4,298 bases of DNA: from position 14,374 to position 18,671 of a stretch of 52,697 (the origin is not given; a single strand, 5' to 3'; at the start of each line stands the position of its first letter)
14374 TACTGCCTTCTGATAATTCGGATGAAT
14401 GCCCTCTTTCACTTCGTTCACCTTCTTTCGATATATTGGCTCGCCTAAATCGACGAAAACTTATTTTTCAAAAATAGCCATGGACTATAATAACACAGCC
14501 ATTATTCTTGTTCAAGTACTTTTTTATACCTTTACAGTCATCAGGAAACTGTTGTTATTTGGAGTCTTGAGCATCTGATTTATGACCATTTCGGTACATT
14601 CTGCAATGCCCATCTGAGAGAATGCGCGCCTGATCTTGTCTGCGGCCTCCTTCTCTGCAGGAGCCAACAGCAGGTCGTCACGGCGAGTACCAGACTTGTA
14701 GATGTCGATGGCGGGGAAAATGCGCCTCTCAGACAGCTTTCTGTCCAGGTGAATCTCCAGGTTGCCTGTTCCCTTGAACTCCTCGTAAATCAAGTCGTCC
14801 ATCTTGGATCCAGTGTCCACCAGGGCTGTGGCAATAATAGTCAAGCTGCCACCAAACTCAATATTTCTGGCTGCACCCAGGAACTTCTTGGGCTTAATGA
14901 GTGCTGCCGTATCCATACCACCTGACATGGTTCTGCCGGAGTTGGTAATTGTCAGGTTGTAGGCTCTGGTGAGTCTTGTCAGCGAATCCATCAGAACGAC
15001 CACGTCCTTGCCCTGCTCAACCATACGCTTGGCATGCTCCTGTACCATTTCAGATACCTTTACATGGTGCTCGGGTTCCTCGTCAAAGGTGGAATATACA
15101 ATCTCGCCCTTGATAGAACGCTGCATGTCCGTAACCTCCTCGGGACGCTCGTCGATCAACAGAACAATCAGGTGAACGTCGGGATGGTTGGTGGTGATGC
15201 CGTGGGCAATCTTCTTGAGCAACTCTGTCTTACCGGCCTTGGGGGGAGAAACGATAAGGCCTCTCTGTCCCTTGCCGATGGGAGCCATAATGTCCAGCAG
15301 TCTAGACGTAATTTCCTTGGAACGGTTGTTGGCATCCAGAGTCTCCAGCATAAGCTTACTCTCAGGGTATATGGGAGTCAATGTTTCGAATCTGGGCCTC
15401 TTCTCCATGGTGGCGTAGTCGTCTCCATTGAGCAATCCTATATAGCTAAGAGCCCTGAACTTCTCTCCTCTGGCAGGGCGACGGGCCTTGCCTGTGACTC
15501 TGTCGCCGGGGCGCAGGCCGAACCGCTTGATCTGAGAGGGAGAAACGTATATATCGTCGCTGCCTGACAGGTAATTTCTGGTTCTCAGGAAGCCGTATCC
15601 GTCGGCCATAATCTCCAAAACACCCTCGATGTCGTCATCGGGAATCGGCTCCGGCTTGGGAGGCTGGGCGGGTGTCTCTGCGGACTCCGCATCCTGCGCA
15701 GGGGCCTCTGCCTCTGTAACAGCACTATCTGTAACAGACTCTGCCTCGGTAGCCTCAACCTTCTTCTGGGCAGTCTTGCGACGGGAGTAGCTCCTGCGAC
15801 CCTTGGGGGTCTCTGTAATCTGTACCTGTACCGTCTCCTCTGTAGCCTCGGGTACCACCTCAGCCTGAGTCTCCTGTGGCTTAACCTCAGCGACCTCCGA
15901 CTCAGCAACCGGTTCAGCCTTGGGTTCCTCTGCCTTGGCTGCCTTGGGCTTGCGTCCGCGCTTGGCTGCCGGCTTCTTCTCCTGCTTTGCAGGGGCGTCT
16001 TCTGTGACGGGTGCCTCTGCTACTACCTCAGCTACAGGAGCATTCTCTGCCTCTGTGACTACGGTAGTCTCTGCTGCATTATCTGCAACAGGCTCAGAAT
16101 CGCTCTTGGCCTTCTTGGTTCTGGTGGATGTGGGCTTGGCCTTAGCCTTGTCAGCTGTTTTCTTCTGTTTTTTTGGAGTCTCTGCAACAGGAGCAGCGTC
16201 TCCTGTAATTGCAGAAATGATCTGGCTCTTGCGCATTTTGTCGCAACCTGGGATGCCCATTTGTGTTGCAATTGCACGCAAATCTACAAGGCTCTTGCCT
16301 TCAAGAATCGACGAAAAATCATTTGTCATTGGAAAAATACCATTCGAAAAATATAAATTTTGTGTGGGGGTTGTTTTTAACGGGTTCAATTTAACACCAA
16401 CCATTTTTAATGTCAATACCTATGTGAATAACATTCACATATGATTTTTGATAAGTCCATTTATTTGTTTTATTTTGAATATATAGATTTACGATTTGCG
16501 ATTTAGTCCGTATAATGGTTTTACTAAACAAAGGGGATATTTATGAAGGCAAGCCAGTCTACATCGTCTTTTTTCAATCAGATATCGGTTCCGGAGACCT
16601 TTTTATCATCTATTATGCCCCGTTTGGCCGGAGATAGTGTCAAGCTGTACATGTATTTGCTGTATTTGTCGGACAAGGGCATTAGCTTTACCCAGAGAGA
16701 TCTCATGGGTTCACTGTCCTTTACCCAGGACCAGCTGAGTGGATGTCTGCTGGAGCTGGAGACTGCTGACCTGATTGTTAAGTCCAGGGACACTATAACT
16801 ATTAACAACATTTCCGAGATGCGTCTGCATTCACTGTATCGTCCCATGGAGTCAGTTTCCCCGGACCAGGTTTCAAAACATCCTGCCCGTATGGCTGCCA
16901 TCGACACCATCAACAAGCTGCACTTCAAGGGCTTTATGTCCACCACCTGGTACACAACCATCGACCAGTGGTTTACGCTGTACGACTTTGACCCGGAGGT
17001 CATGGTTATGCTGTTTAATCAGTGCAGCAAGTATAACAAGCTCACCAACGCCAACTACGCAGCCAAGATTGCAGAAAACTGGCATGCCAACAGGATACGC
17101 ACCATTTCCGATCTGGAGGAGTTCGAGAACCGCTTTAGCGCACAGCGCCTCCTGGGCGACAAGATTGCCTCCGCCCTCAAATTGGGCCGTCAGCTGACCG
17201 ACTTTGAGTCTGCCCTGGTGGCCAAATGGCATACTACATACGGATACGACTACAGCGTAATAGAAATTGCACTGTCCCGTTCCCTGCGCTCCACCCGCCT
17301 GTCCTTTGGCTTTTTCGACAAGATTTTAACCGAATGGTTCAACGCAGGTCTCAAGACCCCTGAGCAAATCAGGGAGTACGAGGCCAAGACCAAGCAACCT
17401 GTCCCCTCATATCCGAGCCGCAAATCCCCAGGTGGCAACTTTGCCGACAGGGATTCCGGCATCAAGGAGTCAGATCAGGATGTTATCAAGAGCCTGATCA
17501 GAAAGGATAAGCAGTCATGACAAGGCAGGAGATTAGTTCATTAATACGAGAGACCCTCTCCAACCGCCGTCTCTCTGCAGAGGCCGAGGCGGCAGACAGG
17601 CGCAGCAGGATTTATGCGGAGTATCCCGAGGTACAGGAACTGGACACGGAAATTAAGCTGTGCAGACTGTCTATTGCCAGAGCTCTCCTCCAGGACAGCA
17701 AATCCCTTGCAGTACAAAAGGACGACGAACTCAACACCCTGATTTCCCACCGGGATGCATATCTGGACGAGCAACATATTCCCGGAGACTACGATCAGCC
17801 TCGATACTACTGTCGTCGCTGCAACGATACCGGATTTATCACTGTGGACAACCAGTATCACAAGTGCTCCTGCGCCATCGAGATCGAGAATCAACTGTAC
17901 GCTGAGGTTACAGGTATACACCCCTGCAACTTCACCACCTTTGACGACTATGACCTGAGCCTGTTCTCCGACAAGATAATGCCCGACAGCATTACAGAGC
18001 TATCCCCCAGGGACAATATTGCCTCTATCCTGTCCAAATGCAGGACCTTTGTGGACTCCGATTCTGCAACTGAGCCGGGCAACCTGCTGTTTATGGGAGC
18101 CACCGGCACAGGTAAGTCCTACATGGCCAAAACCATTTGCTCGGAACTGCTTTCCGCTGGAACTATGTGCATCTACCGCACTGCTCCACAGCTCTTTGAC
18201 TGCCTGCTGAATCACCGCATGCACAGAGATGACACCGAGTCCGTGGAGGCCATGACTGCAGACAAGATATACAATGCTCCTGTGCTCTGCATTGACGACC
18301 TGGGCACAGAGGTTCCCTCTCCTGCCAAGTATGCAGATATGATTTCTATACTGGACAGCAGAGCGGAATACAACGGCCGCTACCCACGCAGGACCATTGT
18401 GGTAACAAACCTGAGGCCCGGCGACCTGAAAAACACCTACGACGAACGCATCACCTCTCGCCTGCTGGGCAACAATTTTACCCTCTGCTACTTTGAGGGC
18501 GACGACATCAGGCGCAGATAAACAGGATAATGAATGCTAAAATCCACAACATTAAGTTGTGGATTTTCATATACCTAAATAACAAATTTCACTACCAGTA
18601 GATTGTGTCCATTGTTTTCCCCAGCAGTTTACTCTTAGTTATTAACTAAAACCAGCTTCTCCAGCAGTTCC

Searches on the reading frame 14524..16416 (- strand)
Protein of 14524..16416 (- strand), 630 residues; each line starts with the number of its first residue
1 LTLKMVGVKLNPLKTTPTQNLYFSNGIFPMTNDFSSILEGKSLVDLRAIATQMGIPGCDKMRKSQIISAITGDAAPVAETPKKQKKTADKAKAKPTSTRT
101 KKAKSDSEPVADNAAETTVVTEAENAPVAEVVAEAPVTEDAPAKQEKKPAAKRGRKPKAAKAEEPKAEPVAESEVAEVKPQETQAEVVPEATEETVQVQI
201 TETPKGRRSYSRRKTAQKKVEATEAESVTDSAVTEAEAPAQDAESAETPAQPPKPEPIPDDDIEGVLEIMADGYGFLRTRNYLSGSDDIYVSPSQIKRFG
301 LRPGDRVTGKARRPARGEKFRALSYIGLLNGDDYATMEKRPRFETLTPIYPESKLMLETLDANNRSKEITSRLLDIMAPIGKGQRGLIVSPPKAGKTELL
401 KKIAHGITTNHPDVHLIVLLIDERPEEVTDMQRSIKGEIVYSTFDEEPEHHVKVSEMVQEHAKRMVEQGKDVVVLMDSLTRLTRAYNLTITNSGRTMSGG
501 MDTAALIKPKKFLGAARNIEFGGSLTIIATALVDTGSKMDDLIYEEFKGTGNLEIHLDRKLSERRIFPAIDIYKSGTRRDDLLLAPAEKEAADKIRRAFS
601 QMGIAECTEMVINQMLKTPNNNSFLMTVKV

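Call 94: search_protein_families(library=pfam, proteins=[window:14524-16416:-], max_evalue=0.0001)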
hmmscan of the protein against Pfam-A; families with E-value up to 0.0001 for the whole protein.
window:14524-16416:- (630 aa): 3 families
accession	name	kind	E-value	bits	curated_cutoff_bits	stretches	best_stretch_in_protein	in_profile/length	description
PF07497.18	Rho_RNA_bind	-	6.9e-29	99.9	27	1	264-333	2-71/73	Rho termination factor, RNA-binding domain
PF00006.31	ATP-synt_ab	-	9.6e-26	91.2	29.5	1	372-575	3-211/213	ATP synthase alpha/beta family, nucleotide-binding domain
PF07498.18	Rho_N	-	6e-09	36.2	24.9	1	38-70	2-34/43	Rho termination factor, N-terminal domain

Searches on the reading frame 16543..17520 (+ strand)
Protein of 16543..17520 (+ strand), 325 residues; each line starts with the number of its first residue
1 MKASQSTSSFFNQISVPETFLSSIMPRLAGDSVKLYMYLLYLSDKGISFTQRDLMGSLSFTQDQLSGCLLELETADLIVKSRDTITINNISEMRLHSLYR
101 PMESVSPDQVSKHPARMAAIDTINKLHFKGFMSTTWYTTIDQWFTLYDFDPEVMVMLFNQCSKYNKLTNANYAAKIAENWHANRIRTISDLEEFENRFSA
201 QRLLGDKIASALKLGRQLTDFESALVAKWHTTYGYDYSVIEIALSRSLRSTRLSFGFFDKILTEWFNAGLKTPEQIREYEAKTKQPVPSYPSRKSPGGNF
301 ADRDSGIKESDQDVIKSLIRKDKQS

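Call 94: search_protein_families(library=pfam, proteins=[window:16543-17520:+], max_evalue=0.0001)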
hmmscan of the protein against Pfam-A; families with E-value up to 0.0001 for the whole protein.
window:16543-17520:+ (325 aa): 1 family
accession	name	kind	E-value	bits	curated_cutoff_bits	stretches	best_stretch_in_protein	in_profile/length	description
PF07261.16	DnaB_2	-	7.7e-31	106.1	22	2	213-280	7-74/74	Replication initiation and membrane attachment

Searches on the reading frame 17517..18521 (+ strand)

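Call 94: search_protein_families(library=pfam, proteins=[window:17517-18521:+], max_evalue=0.0001)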
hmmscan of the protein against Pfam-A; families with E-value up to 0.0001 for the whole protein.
window:17517-18521:+ (334 aa): 1 family
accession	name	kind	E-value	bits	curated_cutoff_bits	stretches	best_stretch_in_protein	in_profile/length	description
PF01695.23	IstB_IS21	-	6.7e-08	32.8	24.1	1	187-286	92-186/238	IstB-like ATP binding protein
